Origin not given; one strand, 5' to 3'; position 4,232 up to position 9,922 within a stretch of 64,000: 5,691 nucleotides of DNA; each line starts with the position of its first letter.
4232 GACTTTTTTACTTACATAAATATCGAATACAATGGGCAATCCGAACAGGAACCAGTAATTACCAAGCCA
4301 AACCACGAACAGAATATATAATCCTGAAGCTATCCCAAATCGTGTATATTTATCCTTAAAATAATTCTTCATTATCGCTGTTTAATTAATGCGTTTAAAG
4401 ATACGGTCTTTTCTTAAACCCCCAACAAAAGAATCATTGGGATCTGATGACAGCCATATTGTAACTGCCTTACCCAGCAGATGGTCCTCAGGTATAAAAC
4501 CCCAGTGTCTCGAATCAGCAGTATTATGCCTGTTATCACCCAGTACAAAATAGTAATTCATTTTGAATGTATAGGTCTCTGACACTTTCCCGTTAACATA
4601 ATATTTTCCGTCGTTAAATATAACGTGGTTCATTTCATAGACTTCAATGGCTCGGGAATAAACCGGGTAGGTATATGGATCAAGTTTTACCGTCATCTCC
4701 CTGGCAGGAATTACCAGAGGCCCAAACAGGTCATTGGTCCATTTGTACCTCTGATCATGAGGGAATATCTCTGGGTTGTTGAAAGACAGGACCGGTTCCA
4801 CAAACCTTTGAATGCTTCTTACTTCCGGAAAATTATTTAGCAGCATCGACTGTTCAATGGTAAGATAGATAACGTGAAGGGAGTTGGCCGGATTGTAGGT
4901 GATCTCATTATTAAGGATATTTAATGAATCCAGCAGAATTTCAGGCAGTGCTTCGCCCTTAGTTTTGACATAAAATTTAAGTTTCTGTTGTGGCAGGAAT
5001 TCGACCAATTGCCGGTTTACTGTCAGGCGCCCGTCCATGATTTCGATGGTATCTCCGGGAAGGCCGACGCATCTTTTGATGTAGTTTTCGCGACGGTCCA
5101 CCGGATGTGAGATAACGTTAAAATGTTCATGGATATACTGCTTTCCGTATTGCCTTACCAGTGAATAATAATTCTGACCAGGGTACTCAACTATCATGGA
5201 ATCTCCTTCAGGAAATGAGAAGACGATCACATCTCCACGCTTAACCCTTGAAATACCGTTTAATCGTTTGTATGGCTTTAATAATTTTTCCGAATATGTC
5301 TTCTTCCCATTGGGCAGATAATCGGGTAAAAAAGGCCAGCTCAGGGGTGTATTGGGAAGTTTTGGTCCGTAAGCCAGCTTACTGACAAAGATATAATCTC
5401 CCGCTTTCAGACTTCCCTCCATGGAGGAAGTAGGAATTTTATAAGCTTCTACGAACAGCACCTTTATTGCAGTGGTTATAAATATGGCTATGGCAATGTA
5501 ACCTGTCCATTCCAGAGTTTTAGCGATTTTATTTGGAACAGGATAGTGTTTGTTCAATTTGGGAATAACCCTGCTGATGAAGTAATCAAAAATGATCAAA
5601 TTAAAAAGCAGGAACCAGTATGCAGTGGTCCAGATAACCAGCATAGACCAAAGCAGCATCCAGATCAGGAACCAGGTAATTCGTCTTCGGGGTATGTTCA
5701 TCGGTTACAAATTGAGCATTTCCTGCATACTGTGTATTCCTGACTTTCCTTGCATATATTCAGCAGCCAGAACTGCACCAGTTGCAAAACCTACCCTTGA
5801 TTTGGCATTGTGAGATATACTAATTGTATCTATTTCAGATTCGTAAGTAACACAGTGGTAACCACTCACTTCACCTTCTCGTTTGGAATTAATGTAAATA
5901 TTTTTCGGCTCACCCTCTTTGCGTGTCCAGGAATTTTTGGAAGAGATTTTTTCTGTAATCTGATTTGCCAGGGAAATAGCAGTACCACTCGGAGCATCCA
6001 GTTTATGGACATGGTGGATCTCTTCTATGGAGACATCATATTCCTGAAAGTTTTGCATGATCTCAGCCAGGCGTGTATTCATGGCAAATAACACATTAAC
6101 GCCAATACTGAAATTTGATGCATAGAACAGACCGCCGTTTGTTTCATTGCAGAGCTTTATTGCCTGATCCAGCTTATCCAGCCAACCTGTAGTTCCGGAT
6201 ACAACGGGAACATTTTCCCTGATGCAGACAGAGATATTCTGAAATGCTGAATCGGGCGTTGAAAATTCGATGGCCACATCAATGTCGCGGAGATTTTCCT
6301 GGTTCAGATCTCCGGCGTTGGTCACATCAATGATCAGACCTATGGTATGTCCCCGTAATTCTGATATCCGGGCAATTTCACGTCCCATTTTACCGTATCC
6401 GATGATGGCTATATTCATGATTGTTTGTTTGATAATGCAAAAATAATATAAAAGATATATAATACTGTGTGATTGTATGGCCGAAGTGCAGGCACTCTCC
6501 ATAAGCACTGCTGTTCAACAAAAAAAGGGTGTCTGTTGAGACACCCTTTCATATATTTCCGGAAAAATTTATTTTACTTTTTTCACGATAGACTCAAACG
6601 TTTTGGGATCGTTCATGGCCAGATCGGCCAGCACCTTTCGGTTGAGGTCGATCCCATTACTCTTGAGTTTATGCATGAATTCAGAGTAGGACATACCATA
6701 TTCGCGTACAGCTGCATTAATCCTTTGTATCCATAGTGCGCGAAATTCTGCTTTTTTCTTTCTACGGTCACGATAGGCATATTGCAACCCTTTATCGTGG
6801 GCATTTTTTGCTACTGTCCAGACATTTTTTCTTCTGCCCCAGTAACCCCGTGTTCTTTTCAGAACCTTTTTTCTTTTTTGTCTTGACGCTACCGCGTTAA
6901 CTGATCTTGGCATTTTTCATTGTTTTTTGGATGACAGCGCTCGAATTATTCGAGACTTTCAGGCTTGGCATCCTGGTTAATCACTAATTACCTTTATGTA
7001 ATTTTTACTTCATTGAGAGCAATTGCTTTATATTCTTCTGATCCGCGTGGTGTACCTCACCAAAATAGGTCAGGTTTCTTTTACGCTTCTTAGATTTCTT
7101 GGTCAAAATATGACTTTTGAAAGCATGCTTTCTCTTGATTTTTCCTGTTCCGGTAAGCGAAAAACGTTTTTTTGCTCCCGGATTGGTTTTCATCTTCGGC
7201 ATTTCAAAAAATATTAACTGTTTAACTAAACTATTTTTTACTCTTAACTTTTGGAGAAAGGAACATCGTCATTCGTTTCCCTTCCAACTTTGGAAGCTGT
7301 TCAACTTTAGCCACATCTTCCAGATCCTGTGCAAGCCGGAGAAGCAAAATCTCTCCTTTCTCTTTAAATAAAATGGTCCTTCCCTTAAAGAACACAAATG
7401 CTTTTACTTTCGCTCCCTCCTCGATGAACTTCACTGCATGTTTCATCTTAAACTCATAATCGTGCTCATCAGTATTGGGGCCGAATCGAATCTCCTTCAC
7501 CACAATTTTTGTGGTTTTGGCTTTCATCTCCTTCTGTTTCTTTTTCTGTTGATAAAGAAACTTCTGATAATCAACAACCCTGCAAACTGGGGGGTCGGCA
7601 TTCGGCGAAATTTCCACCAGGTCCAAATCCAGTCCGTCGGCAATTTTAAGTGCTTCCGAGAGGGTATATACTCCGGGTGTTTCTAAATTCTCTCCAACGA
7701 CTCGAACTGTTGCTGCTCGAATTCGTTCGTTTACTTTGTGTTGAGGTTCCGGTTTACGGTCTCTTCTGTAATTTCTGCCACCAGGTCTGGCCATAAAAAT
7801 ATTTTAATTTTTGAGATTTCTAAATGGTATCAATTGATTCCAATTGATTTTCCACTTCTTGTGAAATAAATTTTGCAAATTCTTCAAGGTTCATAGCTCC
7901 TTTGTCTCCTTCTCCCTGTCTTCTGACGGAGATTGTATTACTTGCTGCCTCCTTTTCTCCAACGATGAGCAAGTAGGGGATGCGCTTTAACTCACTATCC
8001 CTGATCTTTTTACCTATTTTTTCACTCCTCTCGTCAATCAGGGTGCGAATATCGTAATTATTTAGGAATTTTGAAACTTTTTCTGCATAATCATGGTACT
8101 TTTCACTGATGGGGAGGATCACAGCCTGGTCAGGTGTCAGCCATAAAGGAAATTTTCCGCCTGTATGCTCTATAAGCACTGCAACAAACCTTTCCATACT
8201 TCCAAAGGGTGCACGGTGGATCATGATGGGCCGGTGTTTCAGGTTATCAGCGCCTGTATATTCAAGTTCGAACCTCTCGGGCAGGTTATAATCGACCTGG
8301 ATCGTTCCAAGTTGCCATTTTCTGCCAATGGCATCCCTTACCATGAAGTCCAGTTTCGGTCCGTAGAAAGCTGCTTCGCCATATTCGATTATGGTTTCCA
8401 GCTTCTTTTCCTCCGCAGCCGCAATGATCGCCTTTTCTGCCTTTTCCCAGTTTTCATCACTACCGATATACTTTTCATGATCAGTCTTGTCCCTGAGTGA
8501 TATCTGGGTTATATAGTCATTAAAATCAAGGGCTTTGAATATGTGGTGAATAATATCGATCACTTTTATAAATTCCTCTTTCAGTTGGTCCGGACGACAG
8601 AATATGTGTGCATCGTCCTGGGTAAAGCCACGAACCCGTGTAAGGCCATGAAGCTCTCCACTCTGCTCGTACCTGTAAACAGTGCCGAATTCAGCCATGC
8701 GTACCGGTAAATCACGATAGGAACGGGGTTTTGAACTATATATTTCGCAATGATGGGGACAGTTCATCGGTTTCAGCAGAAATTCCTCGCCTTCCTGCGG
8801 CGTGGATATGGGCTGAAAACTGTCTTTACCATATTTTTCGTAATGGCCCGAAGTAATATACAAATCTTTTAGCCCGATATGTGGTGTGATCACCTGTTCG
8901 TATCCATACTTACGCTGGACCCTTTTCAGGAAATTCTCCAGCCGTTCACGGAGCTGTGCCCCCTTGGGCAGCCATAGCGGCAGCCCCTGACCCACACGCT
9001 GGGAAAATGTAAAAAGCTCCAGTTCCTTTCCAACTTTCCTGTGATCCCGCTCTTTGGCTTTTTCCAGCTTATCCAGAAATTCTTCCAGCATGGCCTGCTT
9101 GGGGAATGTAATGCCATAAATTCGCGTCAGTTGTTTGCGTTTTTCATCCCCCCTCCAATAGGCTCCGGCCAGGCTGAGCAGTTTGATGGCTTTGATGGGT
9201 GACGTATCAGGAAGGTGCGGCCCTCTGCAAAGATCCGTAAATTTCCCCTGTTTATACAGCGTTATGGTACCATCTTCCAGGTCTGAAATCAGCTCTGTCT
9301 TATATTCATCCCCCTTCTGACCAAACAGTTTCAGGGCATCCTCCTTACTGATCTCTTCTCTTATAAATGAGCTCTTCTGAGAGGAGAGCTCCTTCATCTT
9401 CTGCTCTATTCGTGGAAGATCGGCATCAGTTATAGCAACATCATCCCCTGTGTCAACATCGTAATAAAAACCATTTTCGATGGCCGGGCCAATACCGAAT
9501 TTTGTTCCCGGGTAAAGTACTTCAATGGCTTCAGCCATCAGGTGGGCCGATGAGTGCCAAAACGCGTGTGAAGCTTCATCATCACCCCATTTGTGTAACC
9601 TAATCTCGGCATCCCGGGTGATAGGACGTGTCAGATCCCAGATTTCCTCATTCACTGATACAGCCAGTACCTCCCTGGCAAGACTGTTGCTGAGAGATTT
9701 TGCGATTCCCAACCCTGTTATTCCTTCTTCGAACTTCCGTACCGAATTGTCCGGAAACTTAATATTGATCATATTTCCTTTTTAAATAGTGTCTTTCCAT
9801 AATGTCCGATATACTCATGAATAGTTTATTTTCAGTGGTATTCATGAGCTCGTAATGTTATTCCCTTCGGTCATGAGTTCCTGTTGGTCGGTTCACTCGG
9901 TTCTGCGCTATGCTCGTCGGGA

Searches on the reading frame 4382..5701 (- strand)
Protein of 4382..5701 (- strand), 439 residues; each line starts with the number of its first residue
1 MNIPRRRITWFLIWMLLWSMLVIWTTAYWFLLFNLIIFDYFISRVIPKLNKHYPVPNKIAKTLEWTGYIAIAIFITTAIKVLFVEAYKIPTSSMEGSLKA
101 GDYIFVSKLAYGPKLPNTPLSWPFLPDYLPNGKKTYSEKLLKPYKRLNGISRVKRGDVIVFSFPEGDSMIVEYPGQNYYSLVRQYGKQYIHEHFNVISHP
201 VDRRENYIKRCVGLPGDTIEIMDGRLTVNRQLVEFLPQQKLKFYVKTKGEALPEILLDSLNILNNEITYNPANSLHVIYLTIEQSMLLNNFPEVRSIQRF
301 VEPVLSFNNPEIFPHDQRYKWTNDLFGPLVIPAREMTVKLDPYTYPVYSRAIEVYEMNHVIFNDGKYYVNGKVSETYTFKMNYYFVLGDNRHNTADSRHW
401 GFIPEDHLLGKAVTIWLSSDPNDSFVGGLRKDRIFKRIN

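Call 13: search_protein_families(library=pfam, proteins=[window:4382-5701:-], max_evalue=0.00001)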
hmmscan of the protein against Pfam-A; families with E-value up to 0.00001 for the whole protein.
window:4382-5701:- (439 aa): 1 family
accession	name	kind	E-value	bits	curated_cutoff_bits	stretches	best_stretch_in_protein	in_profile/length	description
PF10502.14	Peptidase_S26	-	7.7e-38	130.5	22.9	2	63-238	2-101/168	Signal peptidase, peptidase S26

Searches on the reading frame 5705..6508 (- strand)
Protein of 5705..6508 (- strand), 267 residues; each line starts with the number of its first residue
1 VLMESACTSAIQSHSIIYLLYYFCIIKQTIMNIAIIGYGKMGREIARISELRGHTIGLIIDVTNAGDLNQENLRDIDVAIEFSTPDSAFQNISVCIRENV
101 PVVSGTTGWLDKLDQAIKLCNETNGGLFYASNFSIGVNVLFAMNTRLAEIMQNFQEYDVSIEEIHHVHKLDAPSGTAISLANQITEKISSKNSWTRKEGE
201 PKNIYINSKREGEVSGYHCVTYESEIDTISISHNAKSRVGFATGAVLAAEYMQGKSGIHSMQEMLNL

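Call 13: search_protein_families(library=pfam, proteins=[window:5705-6508:-], max_evalue=0.00001)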
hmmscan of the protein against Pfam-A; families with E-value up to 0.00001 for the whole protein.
window:5705-6508:- (267 aa): 2 families
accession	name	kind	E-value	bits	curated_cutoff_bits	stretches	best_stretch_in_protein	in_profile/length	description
PF05173.19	DapB_C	-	1.3e-35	122.5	27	1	136-265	1-121/121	Dihydrodipicolinate reductase, C-terminus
PF01113.26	DapB_N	-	1.2e-15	58.2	25.6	1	31-133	1-124/124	Dihydrodipicolinate reductase, N-terminus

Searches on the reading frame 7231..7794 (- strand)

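Call 13: search_protein_families(library=pfam, proteins=[window:7231-7794:-], max_evalue=0.00001)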
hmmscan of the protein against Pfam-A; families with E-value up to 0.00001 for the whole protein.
window:7231-7794:- (187 aa): 2 families
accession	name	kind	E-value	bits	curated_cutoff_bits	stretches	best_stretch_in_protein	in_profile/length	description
PF00707.27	IF3_C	-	4.7e-33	113.4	34.8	1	97-182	1-86/86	Translation initiation factor IF-3, C-terminal domain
PF05198.21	IF3_N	-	2.3e-29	101.8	26.9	1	21-90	1-70/70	Translation initiation factor IF-3, N-terminal domain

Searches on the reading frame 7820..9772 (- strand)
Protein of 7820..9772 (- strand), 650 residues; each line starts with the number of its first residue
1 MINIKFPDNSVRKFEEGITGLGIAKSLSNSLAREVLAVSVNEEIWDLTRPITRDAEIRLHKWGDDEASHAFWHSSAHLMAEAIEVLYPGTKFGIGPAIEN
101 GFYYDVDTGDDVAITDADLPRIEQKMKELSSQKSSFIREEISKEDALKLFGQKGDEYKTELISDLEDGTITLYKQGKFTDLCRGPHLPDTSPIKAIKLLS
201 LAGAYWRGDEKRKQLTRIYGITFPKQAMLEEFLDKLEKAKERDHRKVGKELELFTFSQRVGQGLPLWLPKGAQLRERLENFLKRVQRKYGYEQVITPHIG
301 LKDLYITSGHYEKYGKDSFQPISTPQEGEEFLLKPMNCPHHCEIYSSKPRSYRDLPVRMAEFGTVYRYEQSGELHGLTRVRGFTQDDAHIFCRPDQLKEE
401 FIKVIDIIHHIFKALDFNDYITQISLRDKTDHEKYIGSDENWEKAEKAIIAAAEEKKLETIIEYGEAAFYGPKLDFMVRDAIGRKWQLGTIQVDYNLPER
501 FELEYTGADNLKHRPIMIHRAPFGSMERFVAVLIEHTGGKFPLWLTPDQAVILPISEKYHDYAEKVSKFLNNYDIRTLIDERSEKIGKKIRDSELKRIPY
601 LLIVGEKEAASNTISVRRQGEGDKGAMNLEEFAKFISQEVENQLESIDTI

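Call 13: search_protein_families(library=pfam, proteins=[window:7820-9772:-], max_evalue=0.00001)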
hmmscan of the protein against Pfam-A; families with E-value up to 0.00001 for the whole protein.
window:7820-9772:- (650 aa): 4 families
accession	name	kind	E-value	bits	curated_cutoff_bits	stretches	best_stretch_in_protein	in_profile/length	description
PF00587.30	tRNA-synt_2b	-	1.6e-48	165.6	29.3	1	327-536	7-178/179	tRNA synthetase class II core domain (G, H, P, S and T)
PF03129.25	HGTP_anticodon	-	7.1e-24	84.2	21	1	549-638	1-93/94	Anticodon binding domain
PF07973.19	tRNA_SAD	-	4e-15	55.9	24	1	170-219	1-44/44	Threonyl and Alanyl tRNA synthetase second additional domain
PF02824.27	TGS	-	4.1e-07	30.4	22.2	1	2-60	1-59/60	TGS domain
